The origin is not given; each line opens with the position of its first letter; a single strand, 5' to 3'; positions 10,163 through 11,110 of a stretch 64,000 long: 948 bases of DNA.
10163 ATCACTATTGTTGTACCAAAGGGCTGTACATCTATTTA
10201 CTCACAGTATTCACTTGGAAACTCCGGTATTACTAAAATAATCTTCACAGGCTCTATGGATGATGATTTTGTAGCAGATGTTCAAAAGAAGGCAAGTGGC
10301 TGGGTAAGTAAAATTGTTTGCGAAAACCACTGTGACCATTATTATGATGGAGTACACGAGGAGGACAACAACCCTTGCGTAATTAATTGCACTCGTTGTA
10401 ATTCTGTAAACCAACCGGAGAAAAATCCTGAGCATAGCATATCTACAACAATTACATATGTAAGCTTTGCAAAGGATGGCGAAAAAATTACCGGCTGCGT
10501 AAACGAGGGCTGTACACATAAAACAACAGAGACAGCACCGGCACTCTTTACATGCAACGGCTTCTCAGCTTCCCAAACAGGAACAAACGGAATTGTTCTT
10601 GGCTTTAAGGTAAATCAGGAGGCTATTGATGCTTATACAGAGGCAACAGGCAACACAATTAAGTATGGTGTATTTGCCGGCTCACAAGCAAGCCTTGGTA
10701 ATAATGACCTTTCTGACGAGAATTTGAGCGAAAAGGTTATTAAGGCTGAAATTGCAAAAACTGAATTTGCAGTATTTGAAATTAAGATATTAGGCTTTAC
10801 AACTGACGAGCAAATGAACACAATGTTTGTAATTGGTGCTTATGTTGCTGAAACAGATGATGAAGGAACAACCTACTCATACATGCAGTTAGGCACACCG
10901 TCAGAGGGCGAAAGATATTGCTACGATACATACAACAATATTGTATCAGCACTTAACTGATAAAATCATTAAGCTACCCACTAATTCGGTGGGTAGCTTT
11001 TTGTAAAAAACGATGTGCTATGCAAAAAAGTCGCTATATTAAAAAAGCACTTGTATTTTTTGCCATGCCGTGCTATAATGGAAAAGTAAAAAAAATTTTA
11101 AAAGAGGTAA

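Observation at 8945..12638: Family of secreted proteins with conserved signal peptide and conserved C-terminal module around a variable LRR core (third member at 45822-47864)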

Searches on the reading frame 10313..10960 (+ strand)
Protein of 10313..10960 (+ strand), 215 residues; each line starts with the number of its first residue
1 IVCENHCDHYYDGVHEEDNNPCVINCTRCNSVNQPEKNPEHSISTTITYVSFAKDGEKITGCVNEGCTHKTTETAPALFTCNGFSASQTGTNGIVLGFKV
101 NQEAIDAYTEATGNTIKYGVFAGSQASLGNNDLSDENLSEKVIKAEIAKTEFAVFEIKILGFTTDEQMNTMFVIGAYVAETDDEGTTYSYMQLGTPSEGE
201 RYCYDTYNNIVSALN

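Call 9: search_solved_structures(query=window:10313-10960:+, max_evalue=10)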
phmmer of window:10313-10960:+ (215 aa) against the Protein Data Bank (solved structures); distinct sequences matched with E-value up to 10: 5.
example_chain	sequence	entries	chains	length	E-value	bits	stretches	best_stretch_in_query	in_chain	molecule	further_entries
7bie_A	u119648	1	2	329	0.0016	21.6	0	44-91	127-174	nvWRAP-T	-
7big_A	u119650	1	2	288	0.004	20.2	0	44-91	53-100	v13WRAP-T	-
7bif_A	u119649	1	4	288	0.0043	20.2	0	44-91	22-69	v22WRAP-T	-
7bid_A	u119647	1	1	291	0.005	20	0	44-91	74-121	v31WRAP-T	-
2hi6_A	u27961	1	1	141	1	12.4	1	43-116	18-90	UPF0107 protein AF0055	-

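Call 10: find_homologous_proteins(query=window:10313-10960:+, max_evalue=0.001)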
Query window:10313-10960:+ (215 aa): 3 proteins with E <= 0.001 among 197 candidates.
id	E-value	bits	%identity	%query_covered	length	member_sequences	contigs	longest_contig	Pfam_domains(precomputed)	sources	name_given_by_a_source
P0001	5.5e-54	201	51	96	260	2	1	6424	-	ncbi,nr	ncbi:MAG: hypothetical protein IJ039_00180, partial [Clostridia bacterium]|nr:hypothetical protein [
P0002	1.7e-52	196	50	97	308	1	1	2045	-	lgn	-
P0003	1.1e-33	135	53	67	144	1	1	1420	-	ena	-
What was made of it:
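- Tried and rejected: The module gave only 3 hits (call 10).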

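Call 23: predict_structure(alignment_id=A1)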
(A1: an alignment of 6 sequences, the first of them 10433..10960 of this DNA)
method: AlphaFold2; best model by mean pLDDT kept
length: 175 residues; sequences in the alignment: 6
mean_pLDDT: 62.4   pTM: 0.58
mean pLDDT of the five models: 62.4, 62.4, 53.1, 50.9, 41.0
residues with pLDDT >= 90: 2; 70-90: 62; 50-70: 68; < 50: 43
segments of 3 or more residues with pLDDT < 50: 47-53, 118-124, 152-168, 173-175
pLDDT, mean of each block of 10 residues (from residue 1): 78 80 73 83 51 58 83 79 56 51 60 48 48 66 74 37 45 44
secondary structure, 60 per line:
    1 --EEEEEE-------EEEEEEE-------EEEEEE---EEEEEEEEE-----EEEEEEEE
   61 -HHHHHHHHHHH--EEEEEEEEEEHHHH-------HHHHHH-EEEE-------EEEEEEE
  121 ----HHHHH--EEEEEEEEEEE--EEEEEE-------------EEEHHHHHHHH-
elements in order: E3-8 E16-22 E30-35 E39-47 E53-60 H62-72 E75-84 H85-88 H96-101 E103-106 E114-120 H125-129 E132-142 E145-150 E164-166 H167-174

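Call 25: search_protein_representatives(alignment_id=A1)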
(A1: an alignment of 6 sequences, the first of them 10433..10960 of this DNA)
Query: 6 sequences, 181 profile positions. Proteins with E-value up to 0.001 (for the whole library): 1170; up to 1e-10: 638; up to 1e-30: 188. The best 150 are listed.
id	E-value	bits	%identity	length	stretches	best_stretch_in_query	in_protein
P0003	2.1e-60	219.8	-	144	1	35-178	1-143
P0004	7.3e-56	204.9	-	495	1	11-180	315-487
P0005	1.5e-55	203.9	-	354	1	9-178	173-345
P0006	7.5e-54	198.4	-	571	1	5-179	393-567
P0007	7.6e-54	198.4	-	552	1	10-178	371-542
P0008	8.8e-53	194.9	-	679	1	10-180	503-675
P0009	1.7e-52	194.0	-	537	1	10-178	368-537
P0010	7.1e-52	191.9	-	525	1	10-178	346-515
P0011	2.1e-51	190.4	-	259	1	7-175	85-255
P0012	8.1e-51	188.5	-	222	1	1-177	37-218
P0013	1.1e-50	188.1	-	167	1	19-181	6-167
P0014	1.2e-50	187.9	-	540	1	8-178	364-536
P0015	1.5e-50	187.6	-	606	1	2-178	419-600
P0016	3.7e-50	186.3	-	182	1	13-178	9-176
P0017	3.8e-50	186.3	-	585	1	8-178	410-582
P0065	7.4e-43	162.5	-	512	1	7-180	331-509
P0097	9.8e-40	152.4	-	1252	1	6-179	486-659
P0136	2.1e-36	141.5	-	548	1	9-176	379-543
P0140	4.9e-36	140.3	-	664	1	9-176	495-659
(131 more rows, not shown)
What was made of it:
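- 1170 representatives at E<=1e-3, 638 at <=1e-10 and 188 at <=1e-30 (call 25).
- Tried and rejected: The exhaustive profile search was needed to see the family (call 25).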

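Call 27: fold_search(model_id=the predicted structure, library=pdb)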
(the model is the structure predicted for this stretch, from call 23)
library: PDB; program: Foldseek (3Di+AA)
matches with E <= 10: 960; with E <= 0.001: 0
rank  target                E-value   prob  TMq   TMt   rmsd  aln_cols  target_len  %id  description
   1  7r3t_B                7.3e-03  0.82  0.23  0.23  18.6       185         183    9  Crystal structure of the Dimeric C-terminal Big_2-CBM56 domains from Paenibacillus illinoisensis (Bacillus circulans I (released 2023-02-22)
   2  7quz_AAA              8.6e-03  0.72  0.23  0.22  18.8       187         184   11  Crystal structure of the SeMet octameric C-terminal Big_2-CBM56 domains from Paenibacillus illinoisensis (Bacillus c (released 2023-02-01)
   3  6cpd_A                1.3e-02  0.96  0.33  0.42  15.4       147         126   11  Crystal structure of PmoD soluble domain from Methylocystis sp. ATCC 49242 (Rockwell) (released 2018-10-31)
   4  5hzv_A                1.3e-02  0.77  0.27  0.12   8.5       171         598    9  Crystal structure of the zona pellucida module of human endoglin/CD105 (released 2017-06-07)
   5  3d1m_D                1.8e-02  0.98  0.33  0.49   4.7       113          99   12  Crystal Structure of Sonic Hedgehog Bound to the third FNIII domain of CDO (released 2008-09-23)
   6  1qg3_A                1.8e-02  0.85  0.31  0.28   9.1       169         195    9  CRYSTAL STRUCTURE OF A TANDEM PAIR OF FIBRONECTIN TYPE III DOMAINS FROM THE CYTOPLASMIC TAIL OF INTEGRIN ALPHA6 BETA4 (released 1999-08-20)
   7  3n1p_C                1.9e-02  0.97  0.32  0.47   4.7       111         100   14  Crystal Structure of IhhN bound to BOCFn3 (released 2010-06-02)
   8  3n1f_D                2.1e-02  0.96  0.31  0.45   4.9       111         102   11  Crystal Structure of IhhN bound to CDOFn3 (released 2010-06-02)
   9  4lsd_C                2.6e-02  0.84  0.25  0.38   6.1       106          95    8  Myokine structure (released 2013-10-16)
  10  5fuc_D                3.0e-02  0.63  0.29  0.26  11.2       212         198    6  Biophysical and cellular characterisation of a junctional epitope antibody that locks IL-6 and gp80 together in a stab (released 2017-01-25)
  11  4go6_D                3.0e-02  0.35  0.21  0.22  12.8       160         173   11  Crystal structure of HCF-1 self-association sequence 1 (released 2012-10-17)
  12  6dg5_B                3.2e-02  0.57  0.26  0.23   9.8       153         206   10  Structure of a de novo designed Interleukin-2/Interleukin-15 mimetic complex with IL-2Rb and IL-2Rg (released 2019-01-16)
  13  3hn3_A                3.6e-02  0.66  0.24  0.09   9.0       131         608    4  Human beta-glucuronidase at 1.7 A resolution (released 2009-12-01)
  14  3n1f_C                3.8e-02  0.89  0.28  0.44   5.0       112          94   11  Crystal Structure of IhhN bound to CDOFn3 (released 2010-06-02)
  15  7y8i_D                3.8e-02  0.82  0.25  0.39   5.9       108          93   13  Crystal structure of sDscam FNIII3 domain, isoform alpha7 (released 2023-05-24)
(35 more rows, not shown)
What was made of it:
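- Tried and rejected: The first AlphaFold run used 6 sequences and was poor (pLDDT 62; call 23), so its Foldseek result (call 27) was set aside.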

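Call 36: find_related_loci(query=A3, collection=genome_contigs, flank=3000)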
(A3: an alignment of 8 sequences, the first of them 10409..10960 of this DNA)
Query A3 (183 aa) in genome_contigs; peptide patterns used: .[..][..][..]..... (x = any residue, [..] = any of these).
26 stretches matched a pattern; 5 encode a relative of the query (tblastn E <= 1e-3); 5 distinct loci.
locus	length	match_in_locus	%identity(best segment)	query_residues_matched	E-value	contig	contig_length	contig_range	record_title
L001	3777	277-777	57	12-179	3e-58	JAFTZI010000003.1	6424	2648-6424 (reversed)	MAG: Clostridia bacterium isolate RGIG4287 Roe_deer_Colon.Co__c27940, whole genome shotgun sequence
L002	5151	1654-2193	53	4-182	3e-56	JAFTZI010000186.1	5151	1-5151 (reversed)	MAG: Clostridia bacterium isolate RGIG4287 Roe_deer_Colon.Co__c2251231, whole genome shotgun sequence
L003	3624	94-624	46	6-183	2e-44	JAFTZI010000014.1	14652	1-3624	MAG: Clostridia bacterium isolate RGIG4287 Roe_deer_Colon.Co__c185030, whole genome shotgun sequence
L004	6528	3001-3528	43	8-182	6e-44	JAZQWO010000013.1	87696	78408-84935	MAG: Eubacteriales bacterium isolate T1900045166_TC20190160.MAGScoT_cleanbin_000001 SGB_5137_k141_1191481, whole genome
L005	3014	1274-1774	46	14-179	5e-41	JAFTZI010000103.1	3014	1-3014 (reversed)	MAG: Clostridia bacterium isolate RGIG4287 Roe_deer_Colon.Co__c1136979, whole genome shotgun sequence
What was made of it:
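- One MAG has at least 4 copies (call 36).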

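Call 37: predict_structure(alignment_id=A2)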
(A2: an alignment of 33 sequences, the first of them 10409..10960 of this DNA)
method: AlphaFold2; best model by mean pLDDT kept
length: 183 residues; sequences in the alignment: 33
mean_pLDDT: 92.3   pTM: 0.84
mean pLDDT of the five models: 92.3, 90.8, 89.9, 89.6, 88.7
residues with pLDDT >= 90: 150; 70-90: 27; 50-70: 6; < 50: 0
segments of 3 or more residues with pLDDT < 50: none
pLDDT, mean of each block of 10 residues (from residue 1): 74 95 97 94 97 79 95 96 96 96 91 86 92 95 97 96 94 93 84
secondary structure, 60 per line:
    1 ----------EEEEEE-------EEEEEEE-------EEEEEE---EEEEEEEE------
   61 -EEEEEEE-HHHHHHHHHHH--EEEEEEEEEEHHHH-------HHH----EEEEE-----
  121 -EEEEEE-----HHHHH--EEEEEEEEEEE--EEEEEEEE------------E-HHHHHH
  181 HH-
elements in order: E11-16 E24-30 E38-43 E47-54 E62-68 H70-80 E83-92 H93-96 E111-115 E122-127 H133-137 E140-150 E153-160 H175-182
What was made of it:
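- The AlphaFold2 model has pLDDT 92.3 and pTM 0.84 (call 37).
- Tried and rejected: The 33-sequence run was used instead (call 37).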

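Call 40: fold_search(model_id=the predicted structure, library=pdb)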
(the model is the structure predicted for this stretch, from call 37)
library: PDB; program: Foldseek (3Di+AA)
matches with E <= 10: 999; with E <= 0.001: 0
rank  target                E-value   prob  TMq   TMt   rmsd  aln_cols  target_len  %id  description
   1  6cpd_B                4.2e-03  0.99  0.36  0.47  14.5       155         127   11  Crystal structure of PmoD soluble domain from Methylocystis sp. ATCC 49242 (Rockwell) (released 2018-10-31)
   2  4eq2                  7.2e-03  0.96  0.31  0.28  10.6       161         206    9  Crystal Structure Analysis of Chicken Interferon Gamma Receptor Alpha Chain (released 2013-04-24)
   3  8d74_C                7.2e-03  0.84  0.25  0.24  14.5       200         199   10  Cryo-EM structure of human CNTF signaling complex: model containing the interaction core region (released 2023-03-29)
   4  1ij9                  1.2e-02  0.66  0.28  0.27  11.0       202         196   11  Highly Hydrated Human VCAM-1 Fragment (released 2001-05-02)
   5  5fx8_U                1.3e-02  0.21  0.20  0.14  20.7       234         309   12  Complete structure of manganese lipoxygenase of Gaeumannomyces graminis and partial structure of zonadhesin of Komagat (released 2016-06-22)
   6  3grw_A                1.4e-02  0.47  0.22  0.21  14.5       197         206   10  FGFR3 in complex with a Fab (released 2009-05-05)
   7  9e2t_E                1.5e-02  0.80  0.28  0.25  10.4       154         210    5  Structure of a de novo designed interleukin-21 mimetic complex with IL-21R and IL-2Rg (released 2025-09-24)
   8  4liq_E                1.7e-02  0.57  0.24  0.12  12.5       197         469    9  Structure of the extracellular domain of human CSF-1 receptor in complex with the Fab fragment of RG7155 (released 2014-06-18)
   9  1zxq_A                1.8e-02  0.72  0.27  0.26  11.1       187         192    9  THE CRYSTAL STRUCTURE OF ICAM-2 (released 1997-09-04)
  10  4nzd_C                1.8e-02  0.47  0.25  0.22  24.2       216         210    7  Interleukin 21 receptor (released 2014-12-17)
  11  3hn3_E                2.0e-02  0.97  0.31  0.11   7.4       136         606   12  Human beta-glucuronidase at 1.7 A resolution (released 2009-12-01)
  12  5fuc_D                3.0e-02  0.72  0.30  0.28  11.2       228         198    8  Biophysical and cellular characterisation of a junctional epitope antibody that locks IL-6 and gp80 together in a stab (released 2017-01-25)
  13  3hn3_B                3.1e-02  0.91  0.30  0.11   9.7       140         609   10  Human beta-glucuronidase at 1.7 A resolution (released 2009-12-01)
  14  8a17_D                3.1e-02  0.80  0.32  0.25  11.8       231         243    9  Human PTPRM domains FN3-4, in spacegroup P3221 (released 2023-03-15)
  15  8d7e_C                3.1e-02  0.60  0.25  0.18  14.3       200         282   10  Cryo-EM structure of human CNTFR alpha in complex with the Fab fragments of two antibodies (released 2023-03-29)
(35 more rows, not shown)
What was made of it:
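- The module is a beta-rich domain with weak, non-significant resemblance to Ig/FN3-like domains and to Big_2-CBM56 (calls 27, 40).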

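Call 42: find_encoding_contigs(protein=P0097, flank=10000, max_places=2)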
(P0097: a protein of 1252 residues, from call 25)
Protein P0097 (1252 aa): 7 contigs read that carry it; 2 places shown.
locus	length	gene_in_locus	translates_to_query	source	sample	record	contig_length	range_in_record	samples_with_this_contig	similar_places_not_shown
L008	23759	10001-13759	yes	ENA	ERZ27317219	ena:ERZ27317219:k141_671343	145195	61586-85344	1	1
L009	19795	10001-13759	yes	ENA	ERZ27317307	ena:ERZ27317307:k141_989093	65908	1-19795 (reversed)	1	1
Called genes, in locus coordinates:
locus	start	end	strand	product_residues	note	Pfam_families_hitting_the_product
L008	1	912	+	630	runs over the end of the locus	PF00005:ABC_tran, PF00931:NB-ARC (faint), PF02463:SMC_N (faint), PF13555:AAA_29 (faint), PF13304:AAA_21 (faint), PF12848:ABC_tran_Xtn, PF00005:ABC_tran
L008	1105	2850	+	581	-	PF02065:Melibiase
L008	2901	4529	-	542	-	PF22422:MGH1-like_GH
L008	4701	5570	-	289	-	PF10114:PocR (weak), PF12833:HTH_18, PF00165:HTH_AraC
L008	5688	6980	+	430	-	PF00890:FAD_binding_2 (faint), PF12831:FAD_oxidored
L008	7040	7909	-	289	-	PF02311:AraC_binding, PF12833:HTH_18, PF00165:HTH_AraC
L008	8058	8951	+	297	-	PF00892:EamA (weak)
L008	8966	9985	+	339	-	PF00728:Glyco_hydro_20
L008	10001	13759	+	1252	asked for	PF01663:Phosphodiest, PF01676:Metalloenzyme (weak), PF13385:Laminin_G_3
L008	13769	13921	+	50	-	-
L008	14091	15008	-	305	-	PF04616:Glyco_hydro_43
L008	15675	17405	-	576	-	PF02837:Glyco_hydro_2_N, PF00703:Glyco_hydro_2 (weak), PF02836:Glyco_hydro_2_C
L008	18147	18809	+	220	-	PF02811:PHP (weak)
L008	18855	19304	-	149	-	PF22381:Staph_reg_Sar_Rot, PF01047:MarR, PF12802:MarR_2, PF13463:HTH_27 (weak)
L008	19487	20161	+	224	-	PF00072:Response_reg, PF00486:Trans_reg_C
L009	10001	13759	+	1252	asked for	PF01663:Phosphodiest, PF01676:Metalloenzyme (weak), PF13385:Laminin_G_3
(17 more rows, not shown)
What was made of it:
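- One member (P0097) has the module internally, followed by Phosphodiest and Laminin_G_3 domains (call 42). The internal module in P0097 (call 42).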

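Call 43: find_encoding_contigs(protein=P0004, flank=10000, max_places=2)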
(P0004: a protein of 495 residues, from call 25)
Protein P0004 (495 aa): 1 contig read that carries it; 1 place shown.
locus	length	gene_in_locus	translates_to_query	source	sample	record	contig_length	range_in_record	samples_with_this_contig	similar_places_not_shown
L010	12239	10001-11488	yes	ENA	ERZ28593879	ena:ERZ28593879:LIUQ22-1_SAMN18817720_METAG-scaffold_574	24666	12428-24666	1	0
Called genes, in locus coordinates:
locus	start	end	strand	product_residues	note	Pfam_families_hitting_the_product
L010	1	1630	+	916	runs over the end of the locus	PF07517:SecA_DEAD, PF00270:DEAD (weak), PF01043:SecA_PP_bind, PF21090:P-loop_SecA, PF07516:SecA_SW, PF02810:SEC-C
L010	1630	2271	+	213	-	-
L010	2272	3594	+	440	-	-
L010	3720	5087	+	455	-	PF03023:MurJ (weak), PF01554:MatE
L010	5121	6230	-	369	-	PF06941:NT5C, PF00625:Guanylate_kin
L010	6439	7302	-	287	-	PF02311:AraC_binding (weak), PF12833:HTH_18, PF00165:HTH_AraC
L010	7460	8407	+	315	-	PF01120:Alpha_L_fucos (weak)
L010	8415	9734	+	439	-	PF01229:Glyco_hydro_39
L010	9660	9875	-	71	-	-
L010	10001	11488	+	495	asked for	PF13306:LRR_5, PF13855:LRR_8 (faint)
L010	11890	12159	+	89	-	PF20648:DUF6809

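Call 49: search_protein_families(library=pfam, alignment_id=A4, max_evalue=0.001)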
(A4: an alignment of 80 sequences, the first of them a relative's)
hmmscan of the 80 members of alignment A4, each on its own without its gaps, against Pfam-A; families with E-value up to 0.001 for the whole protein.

A. member 1, P0004 (495 aa): 2 families
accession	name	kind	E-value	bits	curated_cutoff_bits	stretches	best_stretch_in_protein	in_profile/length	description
PF13306.12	LRR_5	-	3.9e-21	75.7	27.7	1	147-249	29-127/127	BspA type Leucine rich repeat region (6 copies)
PF13855.12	LRR_8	-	5.6e-07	29.7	27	0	209-250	11-53/61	Leucine rich repeat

B. families by the number of members that match (of 80 scanned): 10 families
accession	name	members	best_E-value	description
PF13306.12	LRR_5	64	7.2e-97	BspA type Leucine rich repeat region (6 copies)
PF13855.12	LRR_8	27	7e-12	Leucine rich repeat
PF12799.13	LRR_4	4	0.0002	Leucine Rich repeats (2 copies)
PF03009.23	GDPD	1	9e-39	Glycerophosphoryl diester phosphodiesterase family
PF01663.27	Phosphodiest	1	2.2e-19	Type I phosphodiesterase / nucleotide pyrophosphatase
PF13385.13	Laminin_G_3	1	2.2e-12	Concanavalin A-like lectin/glucanases superfamily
PF00149.33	Metallophos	1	3.1e-10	Calcineurin-like phosphoesterase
PF01676.23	Metalloenzyme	1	7e-08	Metalloenzyme superfamily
PF18981.6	InlK_D3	1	1.1e-05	Internalin K domain (D3/D4)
PF00884.28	Sulfatase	1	0.00026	Sulfatase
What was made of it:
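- On Sortase (LPXTG) anchored proteins: No Gram_pos_anchor hit in 80 members (call 49).
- Closest known: Listeria internalin multigene family. Different: Only 1 of 80 members has an internalin-type domain (InlK_D3; call 49).
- Single members carry GDPD, Phosphodiest or Metallophos cores (call 49). It is attached to enzymes (GDPD, Phosphodiest, Metallophos, Sulfatase) in a few members and is internal in P0097, as carbohydrate-binding modules often are (calls 42, 49).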

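Call 55: fold_search(model_id=the predicted structure, library=viral)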
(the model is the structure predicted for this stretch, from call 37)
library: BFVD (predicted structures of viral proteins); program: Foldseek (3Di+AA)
matches with E <= 10: 565; with E <= 0.001: 0
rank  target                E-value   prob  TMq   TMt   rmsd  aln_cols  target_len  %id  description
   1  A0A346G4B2            1.8e-03  0.69  0.22  0.18  15.7       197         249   10  (no name in the UniProt tables at hand)
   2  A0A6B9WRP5            2.9e-03  0.91  0.29  0.08  12.1       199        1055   10  Uncharacterized protein [Escherichia phage ime]
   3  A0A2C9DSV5            7.8e-03  0.57  0.21  0.14  15.4       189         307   11  CD200-like protein [Western grey kangaroopox virus]
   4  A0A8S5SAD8            1.0e-02  0.91  0.34  0.19  11.1       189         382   14  Uncharacterized protein [Myoviridae sp. ctByu2]
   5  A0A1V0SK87            1.4e-02  0.16  0.14  0.10  17.5       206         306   10  Uncharacterized protein [Klosneuvirus KNV1]
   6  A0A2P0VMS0            1.9e-02  0.69  0.30  0.09  12.9       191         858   15  Putative galactose-binding domain-containing protein [Tetraselmis virus 1]
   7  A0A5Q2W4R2            2.0e-02  0.60  0.23  0.17  12.1       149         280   11  (no name in the UniProt tables at hand)
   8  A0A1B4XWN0            2.5e-02  0.84  0.29  0.14  10.9       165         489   10  Uncharacterized protein [Tenacibaculum phage pT24]
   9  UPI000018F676         3.1e-02  0.16  0.17  0.10  22.9       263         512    8  (no name look-up for this kind of identifier)
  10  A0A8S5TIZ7            3.2e-02  0.66  0.27  0.16  11.9       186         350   12  Minor structural protein [CrAss-like virus sp. ctyM420]
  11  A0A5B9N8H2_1          3.2e-02  0.28  0.22  0.06  13.7       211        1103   10  (no name in the UniProt tables at hand)
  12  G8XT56                3.4e-02  0.60  0.26  0.21  11.8       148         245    9  Membrane protein S30 [Saimiriine betaherpesvirus 4]
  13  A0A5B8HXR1            4.3e-02  0.93  0.31  0.25   8.6       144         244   12  Uncharacterized protein [Mimiviridae sp. ChoanoV1]
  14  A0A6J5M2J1            4.5e-02  0.66  0.23  0.18  12.0       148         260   13  Secretion system C-terminal sorting domain [uncultured Caudovirales phage]
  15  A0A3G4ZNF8            4.8e-02  0.35  0.24  0.07  12.6       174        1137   10  DUF7932 domain-containing protein [Terrestrivirus sp.]
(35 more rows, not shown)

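Call 60: find_encoding_contigs(protein=P0140, flank=10000, max_places=3)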
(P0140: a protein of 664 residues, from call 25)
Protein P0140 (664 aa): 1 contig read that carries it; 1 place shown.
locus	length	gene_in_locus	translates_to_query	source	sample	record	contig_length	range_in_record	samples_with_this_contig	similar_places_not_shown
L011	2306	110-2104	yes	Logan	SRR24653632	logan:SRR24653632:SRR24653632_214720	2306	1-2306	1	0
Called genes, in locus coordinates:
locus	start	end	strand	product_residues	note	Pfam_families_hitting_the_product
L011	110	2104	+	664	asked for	PF13306:LRR_5, PF12799:LRR_4 (faint), PF13855:LRR_8 (faint), PF13306:LRR_5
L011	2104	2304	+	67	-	?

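Call 61: find_encoding_contigs(protein=P0065, flank=10000, max_places=3)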
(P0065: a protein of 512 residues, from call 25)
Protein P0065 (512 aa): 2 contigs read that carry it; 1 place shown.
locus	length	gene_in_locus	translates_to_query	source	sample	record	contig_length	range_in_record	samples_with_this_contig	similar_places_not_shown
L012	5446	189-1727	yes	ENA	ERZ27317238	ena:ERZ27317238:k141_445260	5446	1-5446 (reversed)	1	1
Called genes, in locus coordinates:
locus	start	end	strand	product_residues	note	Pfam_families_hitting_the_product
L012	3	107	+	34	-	?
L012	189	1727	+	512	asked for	-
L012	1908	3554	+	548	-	PF13306:LRR_5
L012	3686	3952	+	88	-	PF00381:PTS-HPr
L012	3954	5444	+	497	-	?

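Call 65: search_protein_families(library=pfam, alignment_id=A2, max_evalue=5)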
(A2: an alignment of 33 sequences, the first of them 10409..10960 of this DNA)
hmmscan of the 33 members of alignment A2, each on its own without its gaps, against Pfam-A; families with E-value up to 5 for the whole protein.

A. member 1, window:10409-10960:+ (183 aa): 0 families

B. families by the number of members that match (of 33 scanned): 12 families
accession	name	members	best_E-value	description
PF17224.9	DUF5300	2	0.0015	Domain of unknown function (DUF5300)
PF21135.2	DRL_cat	2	0.14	Oxidoreductase DRL, catalytic domain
PF19071.5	DUF5767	1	0.015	Family of unknown function (DUF5767)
PF09806.14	CDK2AP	1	0.031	Cyclin-dependent kinase 2-associated protein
PF09327.17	Phage_Tail_Tip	1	0.043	Bacteriophage tail tip fiber protein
PF17296.8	ArenaCapSnatch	1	0.057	Arenavirus cap snatching domain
PF22393.2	MLPTv-like_HTH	1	0.082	MLPTv-like, helix-turn-helix domain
PF18484.6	CDCA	1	0.091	Cadmium carbonic anhydrase repeat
PF04161.18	Arv1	1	0.15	Arv1-like family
PF05122.18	SpdB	1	0.2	Mobile element transfer protein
PF03271.22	EB1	1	0.21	EB1-like C-terminal motif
PF18547.6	HalOD2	1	0.23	Halobacterial output domain 2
